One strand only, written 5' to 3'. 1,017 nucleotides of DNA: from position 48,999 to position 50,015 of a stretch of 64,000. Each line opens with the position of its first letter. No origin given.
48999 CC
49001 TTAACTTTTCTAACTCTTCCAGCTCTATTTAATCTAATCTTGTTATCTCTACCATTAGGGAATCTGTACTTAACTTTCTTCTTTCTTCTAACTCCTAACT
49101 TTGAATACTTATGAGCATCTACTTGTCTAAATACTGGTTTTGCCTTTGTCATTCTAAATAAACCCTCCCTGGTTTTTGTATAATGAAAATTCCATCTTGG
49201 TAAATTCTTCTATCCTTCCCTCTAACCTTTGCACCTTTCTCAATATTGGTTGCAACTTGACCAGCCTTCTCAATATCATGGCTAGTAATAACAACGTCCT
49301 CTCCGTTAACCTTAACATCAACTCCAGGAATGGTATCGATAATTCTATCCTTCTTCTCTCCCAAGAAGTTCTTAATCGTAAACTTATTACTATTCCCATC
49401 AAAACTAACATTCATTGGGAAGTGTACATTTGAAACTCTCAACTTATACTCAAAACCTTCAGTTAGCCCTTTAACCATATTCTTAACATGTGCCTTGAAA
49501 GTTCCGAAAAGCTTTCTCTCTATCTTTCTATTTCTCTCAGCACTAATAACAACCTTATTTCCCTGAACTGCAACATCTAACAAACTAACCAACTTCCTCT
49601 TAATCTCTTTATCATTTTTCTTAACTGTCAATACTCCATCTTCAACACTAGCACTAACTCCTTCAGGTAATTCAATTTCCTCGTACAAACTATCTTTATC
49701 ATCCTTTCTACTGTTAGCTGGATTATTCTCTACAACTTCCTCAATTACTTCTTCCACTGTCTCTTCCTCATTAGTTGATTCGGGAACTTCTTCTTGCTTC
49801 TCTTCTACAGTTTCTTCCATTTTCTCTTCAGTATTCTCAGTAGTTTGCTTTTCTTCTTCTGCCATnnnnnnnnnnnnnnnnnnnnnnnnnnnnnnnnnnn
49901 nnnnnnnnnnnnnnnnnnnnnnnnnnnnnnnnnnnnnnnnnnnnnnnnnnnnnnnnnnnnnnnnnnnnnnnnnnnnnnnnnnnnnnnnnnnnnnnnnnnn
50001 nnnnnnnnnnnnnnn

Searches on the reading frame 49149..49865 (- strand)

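Call 75: search_protein_families(library=ncbifam, proteins=[window:49149-49865:-], max_evalue=1e-10)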
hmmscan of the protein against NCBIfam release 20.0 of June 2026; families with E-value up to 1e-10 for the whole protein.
window:49149-49865:- (238 aa): 3 families
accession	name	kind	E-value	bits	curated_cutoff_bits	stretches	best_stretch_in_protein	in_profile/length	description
NF004037.0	PRK05518.1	equivalog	4.1e-55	186.3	184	1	60-232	6-177/181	50S ribosomal protein L6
TIGR03653.1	uL6_arch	equivalog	8.1e-53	178.8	185.4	1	62-231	2-170/170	50S ribosomal protein L6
TIGR03654.1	L6_bact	equivalog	7.6e-20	71.4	168.55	1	63-210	7-149/175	50S ribosomal protein L6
